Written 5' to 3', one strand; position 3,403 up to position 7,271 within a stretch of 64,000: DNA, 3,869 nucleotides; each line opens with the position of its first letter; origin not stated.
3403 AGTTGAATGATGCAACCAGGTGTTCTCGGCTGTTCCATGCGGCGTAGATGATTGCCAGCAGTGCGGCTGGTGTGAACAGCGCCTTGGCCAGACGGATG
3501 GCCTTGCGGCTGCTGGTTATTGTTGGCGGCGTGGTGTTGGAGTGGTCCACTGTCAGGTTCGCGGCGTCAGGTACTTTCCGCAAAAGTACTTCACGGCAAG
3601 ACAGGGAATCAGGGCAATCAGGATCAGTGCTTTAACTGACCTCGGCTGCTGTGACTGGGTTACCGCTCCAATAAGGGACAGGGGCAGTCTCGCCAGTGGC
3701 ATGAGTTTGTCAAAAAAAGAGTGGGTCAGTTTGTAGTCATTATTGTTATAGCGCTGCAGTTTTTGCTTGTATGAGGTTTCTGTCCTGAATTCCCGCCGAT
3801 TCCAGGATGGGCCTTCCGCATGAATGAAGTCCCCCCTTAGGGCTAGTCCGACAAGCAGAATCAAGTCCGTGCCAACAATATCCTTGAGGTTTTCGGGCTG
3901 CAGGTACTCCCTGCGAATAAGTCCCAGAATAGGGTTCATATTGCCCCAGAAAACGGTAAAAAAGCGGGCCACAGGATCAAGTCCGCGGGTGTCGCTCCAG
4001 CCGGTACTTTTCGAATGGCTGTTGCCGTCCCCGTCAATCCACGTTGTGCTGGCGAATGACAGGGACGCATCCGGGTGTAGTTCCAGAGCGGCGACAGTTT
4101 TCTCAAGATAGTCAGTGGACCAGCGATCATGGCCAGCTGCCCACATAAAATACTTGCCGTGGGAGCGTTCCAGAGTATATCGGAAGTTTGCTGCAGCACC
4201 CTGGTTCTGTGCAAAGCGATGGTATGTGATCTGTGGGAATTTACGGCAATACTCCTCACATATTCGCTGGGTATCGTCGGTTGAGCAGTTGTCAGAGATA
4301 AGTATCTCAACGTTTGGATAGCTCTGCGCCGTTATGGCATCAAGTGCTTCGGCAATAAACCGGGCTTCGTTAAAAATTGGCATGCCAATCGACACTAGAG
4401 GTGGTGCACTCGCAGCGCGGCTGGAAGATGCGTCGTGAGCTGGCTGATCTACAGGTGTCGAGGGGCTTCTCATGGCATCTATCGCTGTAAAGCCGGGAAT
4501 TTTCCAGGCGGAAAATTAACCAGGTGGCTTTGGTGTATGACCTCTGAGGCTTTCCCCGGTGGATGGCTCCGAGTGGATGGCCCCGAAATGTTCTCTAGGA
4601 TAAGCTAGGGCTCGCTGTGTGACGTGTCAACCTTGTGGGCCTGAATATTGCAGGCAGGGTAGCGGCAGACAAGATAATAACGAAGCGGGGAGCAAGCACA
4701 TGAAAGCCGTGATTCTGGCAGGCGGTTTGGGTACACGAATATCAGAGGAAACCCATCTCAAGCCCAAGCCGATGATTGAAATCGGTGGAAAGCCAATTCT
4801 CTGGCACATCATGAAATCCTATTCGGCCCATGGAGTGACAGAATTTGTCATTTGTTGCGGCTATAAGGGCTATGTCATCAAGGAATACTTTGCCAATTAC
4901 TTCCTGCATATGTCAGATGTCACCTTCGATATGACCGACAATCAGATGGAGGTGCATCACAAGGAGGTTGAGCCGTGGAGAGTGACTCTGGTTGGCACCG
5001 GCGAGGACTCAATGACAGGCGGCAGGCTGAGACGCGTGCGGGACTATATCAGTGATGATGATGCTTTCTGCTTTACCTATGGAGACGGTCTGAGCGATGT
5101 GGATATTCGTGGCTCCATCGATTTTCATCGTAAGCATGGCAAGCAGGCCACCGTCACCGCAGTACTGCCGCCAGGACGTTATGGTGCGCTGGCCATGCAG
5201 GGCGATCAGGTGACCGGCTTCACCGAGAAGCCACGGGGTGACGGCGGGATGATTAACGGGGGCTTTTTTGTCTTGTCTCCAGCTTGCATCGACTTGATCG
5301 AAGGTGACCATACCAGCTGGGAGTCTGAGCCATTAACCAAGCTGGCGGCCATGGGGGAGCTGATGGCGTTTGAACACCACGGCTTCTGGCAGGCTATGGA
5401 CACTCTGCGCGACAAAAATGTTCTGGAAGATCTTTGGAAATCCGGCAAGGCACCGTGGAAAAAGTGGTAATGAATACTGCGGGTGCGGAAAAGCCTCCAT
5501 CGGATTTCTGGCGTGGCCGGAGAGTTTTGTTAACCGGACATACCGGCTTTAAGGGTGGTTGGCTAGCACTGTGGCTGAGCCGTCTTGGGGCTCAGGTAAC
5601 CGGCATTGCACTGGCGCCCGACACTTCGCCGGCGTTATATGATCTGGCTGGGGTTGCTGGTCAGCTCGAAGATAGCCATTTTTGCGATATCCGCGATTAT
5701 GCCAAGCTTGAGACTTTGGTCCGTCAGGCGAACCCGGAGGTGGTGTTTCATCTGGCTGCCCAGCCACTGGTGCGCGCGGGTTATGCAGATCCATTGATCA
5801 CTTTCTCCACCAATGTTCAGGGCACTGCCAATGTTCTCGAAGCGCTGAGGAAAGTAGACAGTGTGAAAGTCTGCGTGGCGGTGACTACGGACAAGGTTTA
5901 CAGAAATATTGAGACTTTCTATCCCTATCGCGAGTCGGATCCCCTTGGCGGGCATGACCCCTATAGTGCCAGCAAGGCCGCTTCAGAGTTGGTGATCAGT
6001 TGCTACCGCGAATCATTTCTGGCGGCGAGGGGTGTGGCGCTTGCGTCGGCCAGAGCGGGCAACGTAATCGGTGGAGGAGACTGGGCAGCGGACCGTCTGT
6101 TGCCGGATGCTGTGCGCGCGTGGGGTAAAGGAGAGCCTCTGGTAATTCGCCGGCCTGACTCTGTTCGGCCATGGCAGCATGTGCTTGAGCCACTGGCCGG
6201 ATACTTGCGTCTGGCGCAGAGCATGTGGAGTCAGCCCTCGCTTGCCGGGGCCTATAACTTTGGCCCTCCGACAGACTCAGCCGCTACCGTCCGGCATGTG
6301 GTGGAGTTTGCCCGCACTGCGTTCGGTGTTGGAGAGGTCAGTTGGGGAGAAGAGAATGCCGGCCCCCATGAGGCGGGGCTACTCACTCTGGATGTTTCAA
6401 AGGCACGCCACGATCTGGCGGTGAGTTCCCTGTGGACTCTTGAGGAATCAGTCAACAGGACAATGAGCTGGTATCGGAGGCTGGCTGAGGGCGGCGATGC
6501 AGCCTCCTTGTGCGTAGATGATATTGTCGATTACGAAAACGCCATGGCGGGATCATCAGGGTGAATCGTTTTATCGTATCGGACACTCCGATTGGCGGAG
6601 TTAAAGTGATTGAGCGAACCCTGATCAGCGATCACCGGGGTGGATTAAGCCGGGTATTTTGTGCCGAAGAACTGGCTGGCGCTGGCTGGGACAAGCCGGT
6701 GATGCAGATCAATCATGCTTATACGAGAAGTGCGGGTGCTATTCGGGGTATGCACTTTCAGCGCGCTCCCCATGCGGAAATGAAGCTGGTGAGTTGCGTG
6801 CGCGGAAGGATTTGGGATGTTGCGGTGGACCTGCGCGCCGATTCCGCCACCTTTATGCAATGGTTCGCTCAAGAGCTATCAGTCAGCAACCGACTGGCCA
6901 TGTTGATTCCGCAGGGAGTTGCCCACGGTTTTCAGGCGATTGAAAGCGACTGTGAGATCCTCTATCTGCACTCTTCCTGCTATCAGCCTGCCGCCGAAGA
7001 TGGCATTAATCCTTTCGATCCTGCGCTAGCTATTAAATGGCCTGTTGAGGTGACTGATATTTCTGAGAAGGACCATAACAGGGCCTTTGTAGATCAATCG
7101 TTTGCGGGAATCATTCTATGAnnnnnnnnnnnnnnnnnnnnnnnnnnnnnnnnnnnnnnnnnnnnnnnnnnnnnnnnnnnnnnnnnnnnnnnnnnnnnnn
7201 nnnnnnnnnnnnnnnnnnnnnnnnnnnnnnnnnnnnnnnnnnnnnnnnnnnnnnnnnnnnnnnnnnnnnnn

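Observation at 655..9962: Eleven-gene glycan island inserted between pilA and nadC predicts a CDP-linked C-methyl, O-methyl 6-deoxyhexose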

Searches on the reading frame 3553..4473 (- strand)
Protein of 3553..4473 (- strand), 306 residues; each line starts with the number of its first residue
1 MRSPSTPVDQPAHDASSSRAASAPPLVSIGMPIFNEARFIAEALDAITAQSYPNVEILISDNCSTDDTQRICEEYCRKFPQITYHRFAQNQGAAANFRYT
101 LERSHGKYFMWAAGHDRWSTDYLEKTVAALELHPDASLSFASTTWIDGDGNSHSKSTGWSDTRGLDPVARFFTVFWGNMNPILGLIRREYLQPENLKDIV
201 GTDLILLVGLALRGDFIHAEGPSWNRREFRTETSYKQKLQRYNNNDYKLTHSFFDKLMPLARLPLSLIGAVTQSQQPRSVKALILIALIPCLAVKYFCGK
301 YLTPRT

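Call 6: search_protein_families(library=pfam, proteins=[window:3553-4473:-], max_evalue=0.001)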
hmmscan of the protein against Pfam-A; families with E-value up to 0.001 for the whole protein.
window:3553-4473:- (306 aa): 3 families
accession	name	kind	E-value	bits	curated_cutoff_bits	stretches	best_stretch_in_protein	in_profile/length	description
PF00535.33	Glycos_transf_2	-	5.6e-27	95.1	23.3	1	28-153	1-126/168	Glycosyl transferase family 2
PF13641.12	Glyco_tranf_2_3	-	4.7e-06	27.2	27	1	25-132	2-112/230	Glycosyltransferase like family 2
PF10111.15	Glyco_tranf_2_2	-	6.3e-06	26.3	27.3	1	35-151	10-132/276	Glycosyltransferase like family 2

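Call 7: search_protein_families(library=ncbifam, proteins=[window:3553-4473:-], max_evalue=0.001)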
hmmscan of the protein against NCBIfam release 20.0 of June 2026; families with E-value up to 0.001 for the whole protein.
window:3553-4473:- (306 aa): 17 families
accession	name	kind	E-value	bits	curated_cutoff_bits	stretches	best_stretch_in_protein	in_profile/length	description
NF047683.1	TeichurnBiosyTuaG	equivalog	1.8e-21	76.9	400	1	24-155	5-135/252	teichuronic acid biosynthesis protein TuaG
NF053739.1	GlytfEpsEBac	equivalog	1.5e-14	53.6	450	1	25-151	1-128/265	glycosyltransferase EpsE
TIGR03937.1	PgaC_IcaA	equivalog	6.3e-13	48.5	422.3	1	17-112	37-132/407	poly-beta-1,6-N-acetyl-D-glucosamine synthase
NF007482.0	PRK10073.1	equivalog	1.1e-11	44.4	423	1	24-121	5-101/334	glycosyltransferase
NF050050.1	ProtGlycPglI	equivalog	2.8e-10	40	500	1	25-120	2-98/306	GalNAc(5)-diNAcBac-PP-undecaprenol beta-1,3-glucosyltransferase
NF007453.0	PRK10018.1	equivalog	5.3e-10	39.4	382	1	24-129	5-110/280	colanic acid biosynthesis glycosyltransferase WcaA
TIGR04017.1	WcaA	equivalog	9.6e-10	38.5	495.75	1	24-129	4-109/279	colanic acid biosynthesis glycosyltransferase WcaA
TIGR03111.1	glyc2_xrt_Gpos1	hypoth_equivalog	8.9e-09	34.6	363.95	1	20-135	44-161/439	TIGR03111 family XrtG-associated glycosyltransferase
NF038302.1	EPS_HpsE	equivalog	8.6e-07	28.2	300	1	28-111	4-92/307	hormogonium polysaccharide biosynthesis glycosyltransferase HpsE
NF045692.1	OglycostaseCruG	equivalog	2.5e-06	26.7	600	1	26-82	42-98/386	2'-O-glycosyltransferase CruG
TIGR04283.1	glyco_like_mftF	equivalog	3.9e-06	26.6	182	1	27-89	1-63/221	TIGR04283 family arsenosugar biosynthesis glycosyltransferase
TIGR04440.1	glyco_TIGR04440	domain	1.5e-05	24.9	70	1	28-188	3-169/215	TIGR00180 family glycosyltransferase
TIGR03469.1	HpnB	hypoth_equivalog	1.5e-05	24.3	379.25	1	16-79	35-99/386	hopene-associated glycosyltransferase HpnB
NF041875.1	EPS_EpsD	equivalog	8.9e-05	22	370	1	27-110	1-84/325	exopolysaccharide biosynthesis glycosyltransferase EpsD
NF038299.1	EPS_HpsN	equivalog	0.00011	21.3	425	1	25-131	1-107/317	hormogonium polysaccharide biosynthesis glycosyltransferase HpsN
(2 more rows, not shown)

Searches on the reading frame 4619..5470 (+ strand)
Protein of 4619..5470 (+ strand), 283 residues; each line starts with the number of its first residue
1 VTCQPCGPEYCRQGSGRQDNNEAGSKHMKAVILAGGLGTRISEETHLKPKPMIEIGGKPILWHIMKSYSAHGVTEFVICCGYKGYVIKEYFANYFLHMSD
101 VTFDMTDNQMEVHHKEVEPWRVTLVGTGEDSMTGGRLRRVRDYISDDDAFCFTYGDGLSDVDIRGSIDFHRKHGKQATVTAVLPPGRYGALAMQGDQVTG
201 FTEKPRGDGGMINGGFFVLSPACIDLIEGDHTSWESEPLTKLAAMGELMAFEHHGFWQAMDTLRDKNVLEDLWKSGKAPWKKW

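Call 6: search_protein_families(library=pfam, proteins=[window:4619-5470:+], max_evalue=0.001)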
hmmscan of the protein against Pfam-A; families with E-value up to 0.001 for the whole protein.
window:4619-5470:+ (283 aa): 2 families
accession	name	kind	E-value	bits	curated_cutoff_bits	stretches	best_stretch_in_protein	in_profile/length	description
PF00483.29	NTP_transferase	-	1.8e-17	64.2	21.2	1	29-235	1-197/245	Nucleotidyl transferase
PF12804.13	NTP_transf_3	-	4.4e-08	33.9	27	1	30-83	1-49/160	MobA-like NTP transferase domain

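Call 7: search_protein_families(library=ncbifam, proteins=[window:4619-5470:+], max_evalue=0.001)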
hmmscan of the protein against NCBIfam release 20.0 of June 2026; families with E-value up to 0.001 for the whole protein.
window:4619-5470:+ (283 aa): 31 families (the best 25 are shown)
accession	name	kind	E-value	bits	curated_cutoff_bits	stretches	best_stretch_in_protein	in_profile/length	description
TIGR02623.1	G1P_cyt_trans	equivalog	3.8e-142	472.2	300.25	1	28-283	1-255/255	glucose-1-phosphate cytidylyltransferase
TIGR03992.1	Arch_glmU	subfamily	1.6e-24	86.5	292.1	2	28-102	1-75/393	bifunctional sugar-1-phosphate nucleotidylyltransferase/acetyltransferase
NF052502.1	man1P_GTase_Rv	exception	3.5e-23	82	440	1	29-264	2-221/352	mannose-1-phosphate guanylyltransferase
NF049965.1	GlMnHpPGnyltfHddC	equivalog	6.1e-19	68.5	300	1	28-109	1-81/221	D-glycero-D-manno-heptose 1-phosphate guanosyltransferase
NF041313.1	UDPGP_AglF_Halo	equivalog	5.7e-17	62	400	1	28-107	1-79/234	UTP--glucose-1-phosphate uridylyltransferase AglF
TIGR01208.1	rmlA_long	equivalog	5e-14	52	320.25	1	29-237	1-192/353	glucose-1-phosphate thymidylyltransferase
NF041173.1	Sug_nt_acttase_Thmprot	equivalog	4.2e-13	49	600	1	28-236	1-185/405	bifunctional sugar-1-phosphate nucleotidylyltransferase/acetyltransferase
NF045761.1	NAMPUrTaseMurU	equivalog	4.7e-13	49.5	250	1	28-93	1-66/226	N-acetylmuramate alpha-1-phosphate uridylyltransferase MurU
NF041135.1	IPPtranDIPPsyn_Thcocales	equivalog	3.5e-11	42.8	580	1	28-83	1-52/419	bifunctional L-myo-inositol-1-phosphate cytidylyltransferase/CDP-L-myo-inositol myo-inositolphosphotransferase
TIGR01099.1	galU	equivalog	1.8e-08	34.3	326.8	1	28-176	2-152/261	UTP--glucose-1-phosphate uridylyltransferase GalU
TIGR02091.1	glgC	equivalog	2.2e-07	30.3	424.9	1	29-209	2-180/364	glucose-1-phosphate adenylyltransferase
NF001947.0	PRK00725.1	subfamily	4.8e-07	28.9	470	1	25-208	14-196/426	glucose-1-phosphate adenylyltransferase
TIGR01173.1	glmU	equivalog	9.2e-07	28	366.85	1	28-98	1-68/452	bifunctional UDP-N-acetylglucosamine diphosphorylase/glucosamine-1-phosphate N-acetyltransferase GlmU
NF003670.0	PRK05293.1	equivalog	1.5e-06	27.5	470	1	26-208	3-184/382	glucose-1-phosphate adenylyltransferase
NF010935.0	PRK14355.1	equivalog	5.7e-06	25.2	718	1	27-114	3-83/459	bifunctional UDP-N-acetylglucosamine diphosphorylase/glucosamine-1-phosphate N-acetyltransferase GlmU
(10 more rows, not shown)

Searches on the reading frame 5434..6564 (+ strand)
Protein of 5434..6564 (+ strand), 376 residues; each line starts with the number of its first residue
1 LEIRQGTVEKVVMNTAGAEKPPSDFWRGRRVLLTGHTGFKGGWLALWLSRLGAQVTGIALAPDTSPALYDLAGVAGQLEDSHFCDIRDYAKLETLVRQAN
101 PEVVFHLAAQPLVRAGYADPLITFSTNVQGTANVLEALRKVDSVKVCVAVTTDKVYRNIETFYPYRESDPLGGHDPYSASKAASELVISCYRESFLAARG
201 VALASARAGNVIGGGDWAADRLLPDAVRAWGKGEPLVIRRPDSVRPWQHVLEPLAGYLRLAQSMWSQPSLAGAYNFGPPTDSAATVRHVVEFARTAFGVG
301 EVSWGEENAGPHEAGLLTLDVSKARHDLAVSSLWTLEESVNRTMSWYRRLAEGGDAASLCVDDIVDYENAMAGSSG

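Call 6: search_protein_families(library=pfam, proteins=[window:5434-6564:+], max_evalue=0.001)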
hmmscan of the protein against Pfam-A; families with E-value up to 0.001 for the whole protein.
window:5434-6564:+ (376 aa): 6 families
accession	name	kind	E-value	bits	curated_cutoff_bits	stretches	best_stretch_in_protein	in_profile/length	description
PF16363.11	GDP_Man_Dehyd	-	1.9e-30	106.9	27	1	32-263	1-239/332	GDP-mannose 4,6 dehydratase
PF01370.27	Epimerase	-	4e-29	102.1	20.9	1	31-263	1-227/240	NAD dependent epimerase/dehydratase family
PF02719.21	Polysacc_synt_2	-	5.1e-12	46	20.2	1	82-213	59-173/293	Polysaccharide biosynthesis protein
PF04321.23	RmlD_sub_bind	-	2.7e-09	36.9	27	1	30-199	2-147/287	RmlD substrate binding domain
PF01073.25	3Beta_HSD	-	2.1e-06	27.4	22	1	34-188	3-157/280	3-beta hydroxysteroid dehydrogenase/isomerase family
PF07993.18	NAD_binding_4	-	0.00035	20.2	20.1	1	99-193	87-193/258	Male sterility protein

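Call 7: search_protein_families(library=ncbifam, proteins=[window:5434-6564:+], max_evalue=0.001)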
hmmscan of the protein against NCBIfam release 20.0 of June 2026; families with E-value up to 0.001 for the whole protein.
window:5434-6564:+ (376 aa): 17 families
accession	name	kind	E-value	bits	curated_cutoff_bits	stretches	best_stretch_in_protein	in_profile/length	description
TIGR02622.1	CDP_4_6_dhtase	equivalog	6.8e-140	466.2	278.45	1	25-367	1-351/352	CDP-glucose 4,6-dehydratase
TIGR01181.1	dTDP_gluc_dehyt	equivalog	4.7e-27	94.9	365.1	1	31-349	2-313/321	dTDP-glucose 4,6-dehydratase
TIGR04180.1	EDH_00030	hypoth_equivalog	8.8e-19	67.7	475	1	31-196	1-164/297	NAD-dependent 4,6-dehydratase LegB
TIGR01179.1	galE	equivalog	1.7e-17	63.2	262.3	1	30-351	1-329/332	UDP-glucose 4-epimerase GalE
TIGR01472.1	gmd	equivalog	1.7e-14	53.8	415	1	31-201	3-181/342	GDP-mannose 4,6-dehydratase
NF007582.0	PRK10217.1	equivalog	1.1e-11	44.4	698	1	29-195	2-178/355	dTDP-glucose 4,6-dehydratase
TIGR01214.1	rmlD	equivalog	1.4e-10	40.8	224.05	1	66-207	32-154/285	dTDP-4-dehydrorhamnose reductase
NF007956.0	PRK10675.1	subfamily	3.9e-10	39.4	394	1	30-188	2-160/338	UDP-glucose 4-epimerase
NF007490.0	PRK10084.1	subfamily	1.7e-08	33.8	649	1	84-347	57-334/361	dTDP-glucose 4,6-dehydratase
NF042423.1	oxyalk_red_Shew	equivalog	4.6e-08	32.5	580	1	29-187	9-155/331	2-alkyl-3-oxoalkanoate reductase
NF043036.1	ErythonDh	equivalog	3.8e-07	29.6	325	1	30-203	2-176/321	D-erythronate dehydrogenase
TIGR03589.1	PseB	equivalog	6.2e-07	28.7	407.75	1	84-160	60-133/324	UDP-N-acetylglucosamine 4,6-dehydratase (inverting)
TIGR03466.1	HpnA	hypoth_equivalog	1.1e-06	27.8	367.65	1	30-149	2-110/327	hopanoid-associated sugar epimerase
TIGR04130.1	FnlA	equivalog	1.1e-05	24.6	730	1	83-160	58-132/337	UDP-N-acetylglucosamine 4,6-dehydratase/5-epimerase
NF042422.1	oxyalk_red_OleD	equivalog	5.6e-05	22.6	580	1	30-194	2-156/329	2-alkyl-3-oxoalkanoate reductase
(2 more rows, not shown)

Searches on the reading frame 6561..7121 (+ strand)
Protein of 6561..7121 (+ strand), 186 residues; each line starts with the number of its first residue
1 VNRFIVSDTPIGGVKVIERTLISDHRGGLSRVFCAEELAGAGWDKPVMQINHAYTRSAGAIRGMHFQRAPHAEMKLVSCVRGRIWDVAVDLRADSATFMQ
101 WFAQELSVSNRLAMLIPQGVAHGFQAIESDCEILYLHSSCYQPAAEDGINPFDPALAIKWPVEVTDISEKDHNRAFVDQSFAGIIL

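Call 6: search_protein_families(library=pfam, proteins=[window:6561-7121:+], max_evalue=0.001)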
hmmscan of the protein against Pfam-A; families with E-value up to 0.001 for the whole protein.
window:6561-7121:+ (186 aa): 1 family
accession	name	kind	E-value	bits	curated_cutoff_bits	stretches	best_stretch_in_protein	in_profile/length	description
PF00908.23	dTDP_sugar_isom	-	1.3e-55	188.1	27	1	9-175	2-164/168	dTDP-4-dehydrorhamnose 3,5-epimerase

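Call 7: search_protein_families(library=ncbifam, proteins=[window:6561-7121:+], max_evalue=0.001)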
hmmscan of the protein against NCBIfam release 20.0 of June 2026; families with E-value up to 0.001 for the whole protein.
window:6561-7121:+ (186 aa): 1 family
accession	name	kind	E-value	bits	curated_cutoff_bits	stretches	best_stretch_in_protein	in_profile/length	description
TIGR01221.1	rmlC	equivalog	2.3e-42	144.8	155.75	1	7-178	3-173/176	dTDP-4-dehydrorhamnose 3,5-epimerase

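Call 38: search_solved_structures(query=window:6561-7121:+, max_evalue=0.00001)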
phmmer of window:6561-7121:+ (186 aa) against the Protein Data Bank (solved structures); distinct sequences matched with E-value up to 0.00001: 38.
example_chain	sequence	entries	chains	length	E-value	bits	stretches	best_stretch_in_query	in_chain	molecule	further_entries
9j9s_A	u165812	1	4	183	3.7e-31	111.7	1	8-173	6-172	dTDP-4-dehydrorhamnose 3,5-epimerase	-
7pvi_AAA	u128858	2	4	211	1.7e-30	109.5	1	14-178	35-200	dTDP-4-dehydrorhamnose 3,5-epimerase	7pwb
3ryk_A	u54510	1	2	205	4.5e-30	108.1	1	5-172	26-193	dTDP-4-dehydrorhamnose 3,5-epimerase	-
9j9q_A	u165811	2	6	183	4.7e-30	108.1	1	8-173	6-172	dTDP-4-dehydrorhamnose 3,5-epimerase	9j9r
6c46_A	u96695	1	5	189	8.1e-30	107.3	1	8-180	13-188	dTDP-4-dehydrorhamnose 3,5-epimerase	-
1dzr_A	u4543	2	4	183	8.5e-30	107.2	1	5-180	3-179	DTDP-4-DEHYDRORHAMNOSE 3,5-EPIMERASE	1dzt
9j9t_A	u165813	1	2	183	1.5e-29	106.4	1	8-173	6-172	dTDP-4-dehydrorhamnose 3,5-epimerase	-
1ep0_A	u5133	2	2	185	2.1e-29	105.9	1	6-173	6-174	DTDP-6-DEOXY-D-XYLO-4-HEXULOSE 3,5-EPIMERASE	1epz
23ef_A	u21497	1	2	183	2.2e-29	105.9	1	8-173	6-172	dTDP-4-dehydrorhamnose 3,5-epimerase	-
2c0z_A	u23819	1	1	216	7.1e-29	104.2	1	57-177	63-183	NOVW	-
9j9u_A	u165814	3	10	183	1.1e-28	103.5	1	8-173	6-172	dTDP-4-dehydrorhamnose 3,5-epimerase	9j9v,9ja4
9uyw_A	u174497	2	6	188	1.5e-28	103.1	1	6-173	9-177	dTDP-4-dehydrorhamnose 3,5-epimerase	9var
23eg_A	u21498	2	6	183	1.8e-28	102.9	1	8-173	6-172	dTDP-4-dehydrorhamnose 3,5-epimerase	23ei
9kyn_A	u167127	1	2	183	1.8e-28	102.9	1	8-173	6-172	dTDP-4-dehydrorhamnose 3,5-epimerase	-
7pwh_AAA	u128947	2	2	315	2.7e-28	102.3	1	13-174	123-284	dTDP-4-keto-rhamnose 3,5-epimerase,dTDP-4-dehydrorhamnose 3,5-epimerase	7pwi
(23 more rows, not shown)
